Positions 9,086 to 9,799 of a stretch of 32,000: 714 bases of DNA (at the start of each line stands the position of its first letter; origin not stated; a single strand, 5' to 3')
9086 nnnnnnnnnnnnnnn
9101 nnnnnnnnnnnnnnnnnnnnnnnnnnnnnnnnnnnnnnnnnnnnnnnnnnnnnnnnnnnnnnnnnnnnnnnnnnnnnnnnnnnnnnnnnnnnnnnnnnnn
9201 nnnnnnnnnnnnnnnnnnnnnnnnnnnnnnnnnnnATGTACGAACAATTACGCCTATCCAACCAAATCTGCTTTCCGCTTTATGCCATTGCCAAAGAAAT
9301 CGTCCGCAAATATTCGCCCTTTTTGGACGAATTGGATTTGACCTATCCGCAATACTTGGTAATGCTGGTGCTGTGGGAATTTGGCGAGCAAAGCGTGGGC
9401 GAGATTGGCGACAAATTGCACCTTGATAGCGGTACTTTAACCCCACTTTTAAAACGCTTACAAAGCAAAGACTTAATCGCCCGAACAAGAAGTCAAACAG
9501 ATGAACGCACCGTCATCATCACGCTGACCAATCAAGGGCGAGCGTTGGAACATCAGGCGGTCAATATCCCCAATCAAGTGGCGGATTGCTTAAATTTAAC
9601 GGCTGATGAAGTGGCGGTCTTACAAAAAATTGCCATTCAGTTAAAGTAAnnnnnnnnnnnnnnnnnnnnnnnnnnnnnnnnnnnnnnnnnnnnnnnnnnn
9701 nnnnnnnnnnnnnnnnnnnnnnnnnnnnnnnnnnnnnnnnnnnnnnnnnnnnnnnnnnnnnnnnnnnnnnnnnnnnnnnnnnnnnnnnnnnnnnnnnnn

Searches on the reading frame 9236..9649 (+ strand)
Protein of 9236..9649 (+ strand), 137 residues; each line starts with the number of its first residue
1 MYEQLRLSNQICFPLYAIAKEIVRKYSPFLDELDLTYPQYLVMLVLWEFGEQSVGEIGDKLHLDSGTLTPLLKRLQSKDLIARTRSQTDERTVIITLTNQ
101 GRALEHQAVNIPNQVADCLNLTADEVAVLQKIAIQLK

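Call 25: search_protein_families(library=pfam, proteins=[window:9236-9649:+], max_evalue=10)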
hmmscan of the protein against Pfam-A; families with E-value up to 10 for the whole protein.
window:9236-9649:+ (137 aa): 13 families
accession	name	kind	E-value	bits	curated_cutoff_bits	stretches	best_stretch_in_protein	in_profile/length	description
PF22381.2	Staph_reg_Sar_Rot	-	3.6e-23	81.9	27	1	26-104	3-81/85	Transcriptional regulator SarA/Rot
PF01047.28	MarR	-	9.1e-17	61.1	24.6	1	35-93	1-59/59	MarR family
PF12802.13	MarR_2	-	2.5e-10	40.8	27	1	34-91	2-60/61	MarR family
PF13463.12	HTH_27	-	1.9e-06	28.5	22.2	1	35-101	1-68/68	Winged helix DNA-binding domain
PF01638.23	HxlR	-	0.00011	22.5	20.8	1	41-107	9-75/91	HxlR-like helix-turn-helix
PF03965.22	Penicillinase_R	-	0.00023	21.9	22.6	1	41-87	7-57/115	Penicillinase repressor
PF03551.20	PadR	-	0.00024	21.5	27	1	61-103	27-71/75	Transcriptional regulator PadR-like family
PF02002.24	TFIIE_alpha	-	0.013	15.8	22.9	1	40-93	16-69/105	TFIIE alpha subunit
PF13601.12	HTH_34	-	0.016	15.8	27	1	42-104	5-68/80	Winged helix DNA-binding domain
PF12330.14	Haspin_kinase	-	0.018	14.5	25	1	43-115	147-207/364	Haspin like kinase domain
PF22167.2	PH0730-like_N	-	0.032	14.8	30.2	1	56-82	20-46/60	PH0730-like, N-terminal domain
PF13412.12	HTH_24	-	0.035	14.1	21.9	1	44-81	10-47/48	Winged helix-turn-helix DNA-binding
PF01978.25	TrmB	-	0.095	13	25.6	1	34-87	5-58/68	Sugar-specific transcriptional regulator TrmB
